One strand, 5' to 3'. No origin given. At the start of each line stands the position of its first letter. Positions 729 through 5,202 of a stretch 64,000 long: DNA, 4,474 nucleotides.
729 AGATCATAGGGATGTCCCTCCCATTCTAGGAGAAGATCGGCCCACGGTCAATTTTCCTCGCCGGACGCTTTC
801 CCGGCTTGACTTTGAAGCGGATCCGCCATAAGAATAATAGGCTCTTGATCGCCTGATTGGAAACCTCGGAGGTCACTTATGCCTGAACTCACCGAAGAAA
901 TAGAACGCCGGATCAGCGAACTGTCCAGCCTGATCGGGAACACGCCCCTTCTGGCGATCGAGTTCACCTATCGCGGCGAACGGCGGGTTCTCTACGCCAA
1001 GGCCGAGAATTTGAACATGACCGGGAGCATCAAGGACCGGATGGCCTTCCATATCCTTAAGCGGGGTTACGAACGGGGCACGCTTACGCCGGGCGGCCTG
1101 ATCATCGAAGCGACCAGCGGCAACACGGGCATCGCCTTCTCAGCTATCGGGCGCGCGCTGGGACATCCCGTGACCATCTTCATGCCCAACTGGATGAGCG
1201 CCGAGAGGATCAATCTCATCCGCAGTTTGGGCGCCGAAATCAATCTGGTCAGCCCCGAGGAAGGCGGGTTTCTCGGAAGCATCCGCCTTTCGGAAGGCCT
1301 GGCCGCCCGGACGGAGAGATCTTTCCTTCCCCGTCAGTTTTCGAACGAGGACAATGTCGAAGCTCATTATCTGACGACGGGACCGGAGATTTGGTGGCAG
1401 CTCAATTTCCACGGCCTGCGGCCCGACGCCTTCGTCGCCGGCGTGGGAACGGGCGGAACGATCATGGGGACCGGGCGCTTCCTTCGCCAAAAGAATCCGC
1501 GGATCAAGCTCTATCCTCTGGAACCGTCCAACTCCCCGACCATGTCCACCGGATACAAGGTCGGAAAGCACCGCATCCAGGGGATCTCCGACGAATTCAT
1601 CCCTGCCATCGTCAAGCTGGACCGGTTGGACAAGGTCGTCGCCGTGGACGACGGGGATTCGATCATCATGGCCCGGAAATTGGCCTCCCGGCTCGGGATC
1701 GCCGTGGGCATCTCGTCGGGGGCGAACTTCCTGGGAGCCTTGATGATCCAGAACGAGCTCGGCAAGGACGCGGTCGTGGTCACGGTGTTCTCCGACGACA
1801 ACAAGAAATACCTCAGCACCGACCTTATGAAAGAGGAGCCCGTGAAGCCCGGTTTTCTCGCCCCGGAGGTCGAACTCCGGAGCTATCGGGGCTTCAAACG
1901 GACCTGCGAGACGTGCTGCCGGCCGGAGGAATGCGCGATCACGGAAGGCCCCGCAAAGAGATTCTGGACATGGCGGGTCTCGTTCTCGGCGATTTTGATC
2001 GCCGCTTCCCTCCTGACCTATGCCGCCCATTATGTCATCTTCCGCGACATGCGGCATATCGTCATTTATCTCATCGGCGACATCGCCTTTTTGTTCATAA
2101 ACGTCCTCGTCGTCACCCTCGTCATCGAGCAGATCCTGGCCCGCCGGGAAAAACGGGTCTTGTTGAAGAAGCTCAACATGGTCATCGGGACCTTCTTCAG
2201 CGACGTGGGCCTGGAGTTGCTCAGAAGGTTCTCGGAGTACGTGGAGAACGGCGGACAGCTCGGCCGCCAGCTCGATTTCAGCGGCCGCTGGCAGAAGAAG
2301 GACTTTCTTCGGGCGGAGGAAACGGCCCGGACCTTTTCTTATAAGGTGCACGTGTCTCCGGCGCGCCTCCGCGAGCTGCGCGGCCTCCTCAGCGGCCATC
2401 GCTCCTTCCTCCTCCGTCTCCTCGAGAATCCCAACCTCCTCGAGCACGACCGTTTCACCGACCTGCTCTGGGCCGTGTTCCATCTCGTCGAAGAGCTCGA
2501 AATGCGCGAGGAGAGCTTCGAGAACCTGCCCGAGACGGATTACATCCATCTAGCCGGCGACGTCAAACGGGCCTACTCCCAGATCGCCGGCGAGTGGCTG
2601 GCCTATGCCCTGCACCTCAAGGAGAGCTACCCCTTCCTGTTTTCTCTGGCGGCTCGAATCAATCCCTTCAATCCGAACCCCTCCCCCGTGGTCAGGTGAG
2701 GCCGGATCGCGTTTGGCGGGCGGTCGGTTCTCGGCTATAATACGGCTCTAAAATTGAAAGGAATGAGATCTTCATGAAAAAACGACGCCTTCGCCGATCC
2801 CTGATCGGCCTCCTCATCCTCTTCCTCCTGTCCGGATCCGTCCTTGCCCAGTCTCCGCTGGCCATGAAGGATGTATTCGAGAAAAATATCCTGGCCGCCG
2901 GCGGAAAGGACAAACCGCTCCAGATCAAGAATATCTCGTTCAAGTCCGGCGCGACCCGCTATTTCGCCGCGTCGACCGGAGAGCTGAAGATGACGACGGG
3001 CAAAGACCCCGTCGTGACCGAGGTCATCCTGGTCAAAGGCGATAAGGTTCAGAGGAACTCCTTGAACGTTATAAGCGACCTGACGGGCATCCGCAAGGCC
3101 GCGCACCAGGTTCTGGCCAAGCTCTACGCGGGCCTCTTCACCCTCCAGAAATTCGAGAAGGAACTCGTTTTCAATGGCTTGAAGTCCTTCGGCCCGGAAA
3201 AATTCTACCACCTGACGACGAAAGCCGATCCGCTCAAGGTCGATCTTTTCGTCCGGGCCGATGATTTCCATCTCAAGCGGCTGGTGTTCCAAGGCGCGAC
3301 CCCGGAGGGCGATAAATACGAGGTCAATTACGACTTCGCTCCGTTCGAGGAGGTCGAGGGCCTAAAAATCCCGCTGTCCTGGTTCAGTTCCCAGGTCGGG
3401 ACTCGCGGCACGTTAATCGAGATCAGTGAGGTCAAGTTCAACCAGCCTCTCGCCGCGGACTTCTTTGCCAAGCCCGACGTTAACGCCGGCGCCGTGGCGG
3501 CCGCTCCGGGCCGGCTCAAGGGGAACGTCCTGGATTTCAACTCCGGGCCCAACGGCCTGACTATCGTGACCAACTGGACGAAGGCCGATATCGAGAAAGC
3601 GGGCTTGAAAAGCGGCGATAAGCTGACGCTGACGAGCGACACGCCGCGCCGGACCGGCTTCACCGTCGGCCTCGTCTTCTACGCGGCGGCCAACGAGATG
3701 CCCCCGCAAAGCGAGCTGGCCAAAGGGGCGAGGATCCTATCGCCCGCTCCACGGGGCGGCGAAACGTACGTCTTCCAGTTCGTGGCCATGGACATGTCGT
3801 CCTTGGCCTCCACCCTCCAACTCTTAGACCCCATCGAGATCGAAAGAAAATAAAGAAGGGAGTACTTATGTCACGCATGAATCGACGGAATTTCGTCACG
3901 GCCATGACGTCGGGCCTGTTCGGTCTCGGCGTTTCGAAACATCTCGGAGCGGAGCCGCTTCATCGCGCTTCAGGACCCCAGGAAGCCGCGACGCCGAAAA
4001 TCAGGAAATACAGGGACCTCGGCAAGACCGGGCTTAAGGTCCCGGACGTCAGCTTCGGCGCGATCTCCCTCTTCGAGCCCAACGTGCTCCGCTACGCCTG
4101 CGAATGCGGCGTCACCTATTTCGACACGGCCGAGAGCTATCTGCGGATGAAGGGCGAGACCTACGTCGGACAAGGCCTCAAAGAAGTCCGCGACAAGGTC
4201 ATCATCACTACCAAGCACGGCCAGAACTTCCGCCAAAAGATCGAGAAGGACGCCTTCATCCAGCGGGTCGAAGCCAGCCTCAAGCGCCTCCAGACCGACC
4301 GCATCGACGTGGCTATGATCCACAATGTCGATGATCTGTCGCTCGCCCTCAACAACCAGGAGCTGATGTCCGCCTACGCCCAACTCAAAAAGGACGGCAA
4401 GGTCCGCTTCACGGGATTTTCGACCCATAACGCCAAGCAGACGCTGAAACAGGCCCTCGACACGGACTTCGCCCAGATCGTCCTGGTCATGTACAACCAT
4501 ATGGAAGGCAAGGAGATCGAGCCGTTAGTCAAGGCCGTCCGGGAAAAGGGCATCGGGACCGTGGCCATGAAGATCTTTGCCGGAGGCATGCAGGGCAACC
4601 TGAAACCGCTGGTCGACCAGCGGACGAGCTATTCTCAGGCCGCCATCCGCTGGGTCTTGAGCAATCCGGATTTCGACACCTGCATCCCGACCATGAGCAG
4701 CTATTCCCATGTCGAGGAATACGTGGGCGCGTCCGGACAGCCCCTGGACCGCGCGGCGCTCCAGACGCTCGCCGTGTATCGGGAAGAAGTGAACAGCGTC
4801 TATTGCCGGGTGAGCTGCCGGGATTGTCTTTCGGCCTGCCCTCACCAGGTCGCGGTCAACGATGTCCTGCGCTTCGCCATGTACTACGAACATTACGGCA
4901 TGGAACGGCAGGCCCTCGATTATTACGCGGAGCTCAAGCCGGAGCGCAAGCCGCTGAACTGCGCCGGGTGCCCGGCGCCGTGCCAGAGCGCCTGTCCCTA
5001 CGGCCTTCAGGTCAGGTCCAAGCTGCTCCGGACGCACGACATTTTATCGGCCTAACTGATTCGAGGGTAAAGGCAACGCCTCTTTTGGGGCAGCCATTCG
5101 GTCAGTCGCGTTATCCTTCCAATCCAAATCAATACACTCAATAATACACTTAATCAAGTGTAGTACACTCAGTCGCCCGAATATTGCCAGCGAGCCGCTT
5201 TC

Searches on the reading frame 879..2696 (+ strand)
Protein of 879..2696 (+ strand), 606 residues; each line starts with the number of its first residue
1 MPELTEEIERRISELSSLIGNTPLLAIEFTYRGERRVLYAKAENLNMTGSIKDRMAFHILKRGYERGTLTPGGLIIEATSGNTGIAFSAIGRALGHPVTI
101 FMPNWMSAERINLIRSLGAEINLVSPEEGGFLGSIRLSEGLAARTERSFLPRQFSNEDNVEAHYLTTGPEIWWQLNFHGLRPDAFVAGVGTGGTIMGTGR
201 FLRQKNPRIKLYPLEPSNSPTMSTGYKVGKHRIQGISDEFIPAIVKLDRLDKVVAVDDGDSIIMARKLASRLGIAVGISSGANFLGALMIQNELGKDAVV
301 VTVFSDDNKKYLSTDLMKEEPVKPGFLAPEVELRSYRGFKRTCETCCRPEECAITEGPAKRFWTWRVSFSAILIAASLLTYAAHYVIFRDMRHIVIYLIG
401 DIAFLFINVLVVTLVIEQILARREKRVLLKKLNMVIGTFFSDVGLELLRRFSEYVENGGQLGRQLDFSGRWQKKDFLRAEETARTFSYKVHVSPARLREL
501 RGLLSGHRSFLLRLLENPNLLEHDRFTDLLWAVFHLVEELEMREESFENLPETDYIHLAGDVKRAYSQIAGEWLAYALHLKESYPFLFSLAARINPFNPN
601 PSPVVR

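Call 4: search_protein_families(library=pfam, proteins=[window:879-2696:+], max_evalue=1)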
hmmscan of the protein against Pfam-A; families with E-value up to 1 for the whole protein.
window:879-2696:+ (606 aa): 3 families
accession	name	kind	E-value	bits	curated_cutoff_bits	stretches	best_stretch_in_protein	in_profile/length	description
PF00291.31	PALP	-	1.2e-70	238.6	35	1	16-306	2-295/295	Pyridoxal-phosphate dependent enzyme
PF11137.13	DUF2909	-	0.05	13.9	31.4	0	361-384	35-58/60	Protein of unknown function (DUF2909)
PF06415.18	iPGM_N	-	0.29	11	27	1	228-264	140-176/217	BPG-independent PGAM N-terminus (iPGM_N)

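Call 5: search_protein_families(library=ncbifam, proteins=[window:879-2696:+], max_evalue=1)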
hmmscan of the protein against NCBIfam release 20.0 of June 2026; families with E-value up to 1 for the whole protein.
window:879-2696:+ (606 aa): 40 families (the best 25 are shown)
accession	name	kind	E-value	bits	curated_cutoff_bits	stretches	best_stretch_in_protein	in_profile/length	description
TIGR01136.1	cysKM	subfamily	2.9e-90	302.7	344.15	1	16-316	2-298/299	cysteine synthase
TIGR01139.1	cysK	equivalog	6e-86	288.4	350.95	1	16-316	2-297/298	cysteine synthase A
NF007989.0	PRK10717.1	equivalog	1.2e-72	244.8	387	1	13-316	6-317/334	cysteine synthase A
TIGR01138.1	cysM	equivalog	1.6e-70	238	394.2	1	16-316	3-289/290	cysteine synthase B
NF008735.0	PRK11761.1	equivalog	4.1e-66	223.2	413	1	13-318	4-295/296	cysteine synthase CysM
TIGR01137.1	cysta_beta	equivalog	2.4e-65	221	510.25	1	14-332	4-326/457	cystathionine beta-synthase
TIGR03945.1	PLP_SbnA_fam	equivalog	1.4e-56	191.8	349.95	1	16-314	2-297/304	2,3-diaminopropionate biosynthesis protein SbnA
NF053679.1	CysteaSynCapA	equivalog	1.8e-51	174.9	600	1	13-313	8-316/329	cysteate synthase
NF052478.1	CystDsulMYC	equivalog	4.8e-27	95.2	600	1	37-342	38-350/354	L-cysteine desulfhydrase Cds1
NF005292.0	PRK06815.1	equivalog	4.4e-20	72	371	1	1-230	1-218/320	threonine/serine dehydratase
NF006094.0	PRK08246.1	subfamily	1.2e-17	64.3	331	1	5-230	7-214/310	serine/threonine dehydratase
NF006390.0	PRK08639.1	equivalog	5.2e-16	58.6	421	1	5-241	9-237/418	threonine ammonia-lyase IlvA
TIGR02079.1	THD1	equivalog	1.8e-13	50.1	440.55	1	7-241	2-229/410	threonine ammonia-lyase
TIGR01127.1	ilvA_1Cterm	equivalog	6e-13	48.5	378.75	1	38-258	17-236/380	threonine ammonia-lyase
NF005147.0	PRK06608.1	equivalog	1.8e-10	40.2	380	1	16-220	19-211/339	serine/threonine dehydratase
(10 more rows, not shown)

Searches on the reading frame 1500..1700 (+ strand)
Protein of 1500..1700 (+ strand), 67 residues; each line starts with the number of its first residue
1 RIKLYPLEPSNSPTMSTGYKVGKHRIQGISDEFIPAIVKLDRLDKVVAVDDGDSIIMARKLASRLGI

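Call 68: search_solved_structures(query=window:1500-1700:+, show_alignments=5, max_evalue=0.001)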
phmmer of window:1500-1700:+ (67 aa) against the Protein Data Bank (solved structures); distinct sequences matched with E-value up to 0.001: 60.
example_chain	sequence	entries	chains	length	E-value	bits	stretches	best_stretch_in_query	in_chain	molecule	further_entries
5b53_A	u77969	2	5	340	1.3e-26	94.6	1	3-63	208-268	Cysteine synthase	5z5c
5b55_A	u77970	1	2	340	7.2e-26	92.3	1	3-63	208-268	Cysteine synthase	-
4lmb_A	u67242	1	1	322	2.2e-11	46.7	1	6-66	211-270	Cysteine synthase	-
1z7y_A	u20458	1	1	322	3.5e-11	46.1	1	2-66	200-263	Cysteine synthase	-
2isq_A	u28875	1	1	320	3.6e-11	46.1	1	2-66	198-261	Cysteine synthase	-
1z7w_A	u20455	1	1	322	3.6e-11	46.1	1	2-66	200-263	Cysteine synthase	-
9jxu_A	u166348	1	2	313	9e-10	41.7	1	2-66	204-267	Cysteine synthase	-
3fca_A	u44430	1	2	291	9.3e-10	41.6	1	2-66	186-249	Cysteine synthase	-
1o58_A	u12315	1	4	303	1.1e-09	41.4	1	2-66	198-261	O-acetylserine sulfhydrylase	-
4lma_A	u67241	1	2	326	4.8e-09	39.4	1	5-66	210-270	Cysteine synthase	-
7n2t_A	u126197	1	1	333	1.6e-08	37.8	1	2-66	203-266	Cysteine synthase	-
3rr2_A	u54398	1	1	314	4.4e-08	36.4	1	6-66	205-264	Cysteine synthase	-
2egu_A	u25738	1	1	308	4.7e-08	36.3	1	2-66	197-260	Cysteine synthase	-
4i1y_A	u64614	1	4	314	5.3e-08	36.1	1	6-66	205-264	Cysteine synthase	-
3zei_A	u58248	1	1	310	6.2e-08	35.9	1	5-66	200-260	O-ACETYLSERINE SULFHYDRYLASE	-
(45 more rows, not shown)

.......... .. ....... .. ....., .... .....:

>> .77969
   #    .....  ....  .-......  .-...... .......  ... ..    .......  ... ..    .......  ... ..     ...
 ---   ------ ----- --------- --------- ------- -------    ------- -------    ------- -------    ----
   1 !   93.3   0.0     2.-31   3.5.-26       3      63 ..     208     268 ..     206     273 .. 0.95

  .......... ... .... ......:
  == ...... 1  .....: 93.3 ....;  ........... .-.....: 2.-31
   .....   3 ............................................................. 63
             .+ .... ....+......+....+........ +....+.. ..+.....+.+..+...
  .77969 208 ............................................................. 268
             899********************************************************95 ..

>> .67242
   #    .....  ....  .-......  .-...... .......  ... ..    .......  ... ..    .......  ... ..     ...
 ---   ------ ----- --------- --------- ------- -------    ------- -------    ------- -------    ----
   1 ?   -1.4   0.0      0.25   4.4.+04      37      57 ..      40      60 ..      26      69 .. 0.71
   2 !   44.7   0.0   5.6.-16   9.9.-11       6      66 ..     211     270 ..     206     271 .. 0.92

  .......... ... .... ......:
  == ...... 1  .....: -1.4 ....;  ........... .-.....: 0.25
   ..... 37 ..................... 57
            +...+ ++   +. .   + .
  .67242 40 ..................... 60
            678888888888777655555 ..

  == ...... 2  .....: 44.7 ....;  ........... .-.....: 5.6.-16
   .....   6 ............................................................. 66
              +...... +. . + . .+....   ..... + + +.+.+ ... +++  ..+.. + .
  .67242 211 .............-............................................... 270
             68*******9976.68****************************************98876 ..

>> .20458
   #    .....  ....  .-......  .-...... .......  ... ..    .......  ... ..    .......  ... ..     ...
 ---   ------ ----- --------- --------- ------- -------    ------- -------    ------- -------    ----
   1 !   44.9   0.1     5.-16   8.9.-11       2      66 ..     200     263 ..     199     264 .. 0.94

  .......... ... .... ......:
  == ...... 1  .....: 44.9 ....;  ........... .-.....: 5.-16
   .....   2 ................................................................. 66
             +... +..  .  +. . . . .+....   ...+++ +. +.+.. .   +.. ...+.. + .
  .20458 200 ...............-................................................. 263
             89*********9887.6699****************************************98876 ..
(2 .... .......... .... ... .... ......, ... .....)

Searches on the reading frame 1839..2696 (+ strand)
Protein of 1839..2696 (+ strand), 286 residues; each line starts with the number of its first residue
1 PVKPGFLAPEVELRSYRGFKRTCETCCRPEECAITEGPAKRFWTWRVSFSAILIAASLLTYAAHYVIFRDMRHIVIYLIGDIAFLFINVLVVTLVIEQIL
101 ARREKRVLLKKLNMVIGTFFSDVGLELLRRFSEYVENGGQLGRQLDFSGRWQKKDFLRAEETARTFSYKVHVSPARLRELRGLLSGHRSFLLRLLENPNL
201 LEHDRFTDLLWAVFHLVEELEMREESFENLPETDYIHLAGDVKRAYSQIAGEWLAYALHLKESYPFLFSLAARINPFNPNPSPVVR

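Call 4: search_protein_families(library=pfam, proteins=[window:1839-2696:+], max_evalue=1)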
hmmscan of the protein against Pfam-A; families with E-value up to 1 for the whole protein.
window:1839-2696:+ (286 aa): 0 families

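Call 5: search_protein_families(library=ncbifam, proteins=[window:1839-2696:+], max_evalue=1)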
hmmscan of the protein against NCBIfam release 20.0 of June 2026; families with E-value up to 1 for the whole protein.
window:1839-2696:+ (286 aa): 1 family
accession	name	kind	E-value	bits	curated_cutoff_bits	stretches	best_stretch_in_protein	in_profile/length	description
NF042936.1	leader_Ms4527A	exception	0.095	12.3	45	1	19-29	11-21/21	Ms4527A family Cys-rich leader peptide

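Call 18: search_protein_representatives(protein=window:1839-2696:+)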
Query: 286 residues. Proteins with E-value up to 0.001 (for the whole library): 1225; up to 1e-10: 834; up to 1e-30: 288. The best 150 are listed.
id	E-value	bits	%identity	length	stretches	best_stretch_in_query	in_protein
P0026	1.7e-85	303.3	55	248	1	40-286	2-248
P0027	1.4e-84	300.4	56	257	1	40-285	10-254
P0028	1.7e-79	283.6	51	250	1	40-285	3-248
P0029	5.3e-73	262.3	50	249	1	43-285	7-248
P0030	5.7e-66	239.3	50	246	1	44-286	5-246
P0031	7.9e-65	235.5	59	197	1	91-286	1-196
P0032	3.0e-64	233.6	49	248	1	52-285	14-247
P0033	1.1e-63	231.8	49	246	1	43-282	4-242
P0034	3.1e-62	227.0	46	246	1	43-282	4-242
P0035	5.8e-62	226.1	44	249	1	44-285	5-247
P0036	7.5e-62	225.7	48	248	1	50-285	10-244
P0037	5.5e-61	222.9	45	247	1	44-286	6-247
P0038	1.7e-60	221.3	47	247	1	44-285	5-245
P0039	1.9e-60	221.2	45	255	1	43-283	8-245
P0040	9.8e-59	215.5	46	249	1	40-279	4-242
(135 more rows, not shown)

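Call 24: list_cluster_members(proteins=[P0001, P0026, P0027, P0028, window:1950-2696:+])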
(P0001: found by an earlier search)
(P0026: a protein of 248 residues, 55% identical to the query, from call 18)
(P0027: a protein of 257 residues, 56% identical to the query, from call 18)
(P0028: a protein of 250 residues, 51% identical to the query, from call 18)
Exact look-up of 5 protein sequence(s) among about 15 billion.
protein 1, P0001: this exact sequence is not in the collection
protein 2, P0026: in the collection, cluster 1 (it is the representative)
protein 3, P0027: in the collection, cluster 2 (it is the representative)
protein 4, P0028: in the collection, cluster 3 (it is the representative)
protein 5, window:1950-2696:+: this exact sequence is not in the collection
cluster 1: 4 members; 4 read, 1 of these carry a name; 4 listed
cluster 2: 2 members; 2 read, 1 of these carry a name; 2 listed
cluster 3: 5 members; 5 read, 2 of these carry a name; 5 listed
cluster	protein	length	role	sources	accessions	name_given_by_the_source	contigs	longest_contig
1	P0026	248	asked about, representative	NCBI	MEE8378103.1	MAG: hypothetical protein V3R45_06990 [Candidatus Aminicenantaceae bacterium]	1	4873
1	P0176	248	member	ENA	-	-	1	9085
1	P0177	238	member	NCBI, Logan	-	-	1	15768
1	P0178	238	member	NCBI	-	-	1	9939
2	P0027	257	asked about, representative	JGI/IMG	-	hypothetical protein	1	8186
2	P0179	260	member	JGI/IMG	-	-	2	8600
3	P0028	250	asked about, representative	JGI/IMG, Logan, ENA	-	-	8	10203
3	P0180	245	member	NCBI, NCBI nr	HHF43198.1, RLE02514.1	MAG: hypothetical protein DRJ11_06955 [Candidatus Aminicenantes bacterium]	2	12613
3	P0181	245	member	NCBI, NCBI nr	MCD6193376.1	MAG: hypothetical protein J7L26_07880 [Candidatus Aminicenantes bacterium] | hypothetical protein [Candidatus Aminicenantes bacterium]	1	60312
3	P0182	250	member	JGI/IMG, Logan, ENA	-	-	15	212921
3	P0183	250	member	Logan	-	-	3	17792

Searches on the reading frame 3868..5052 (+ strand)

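Call 62: search_protein_families(library=pfam, proteins=[window:3868-5052:+], max_evalue=0.001)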
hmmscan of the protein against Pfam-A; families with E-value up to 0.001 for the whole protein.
window:3868-5052:+ (395 aa): 5 families
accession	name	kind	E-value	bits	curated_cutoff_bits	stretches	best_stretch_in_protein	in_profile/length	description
PF00248.27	Aldo_ket_red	-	2.6e-34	119.1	24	1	73-241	24-196/291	Aldo/keto reductase family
PF13187.11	Fer4_9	-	8.1e-06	26.2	27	1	315-379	3-50/52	4Fe-4S dicluster domain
PF12837.12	Fer4_6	-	0.00017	21.8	25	0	308-328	4-23/24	4Fe-4S binding domain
PF12838.12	Fer4_7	-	0.00032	21.5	27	1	315-379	3-51/52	4Fe-4S dicluster domain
PF13484.11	Fer4_16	-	0.00089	20.4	30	0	315-379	3-66/66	4Fe-4S double cluster binding domain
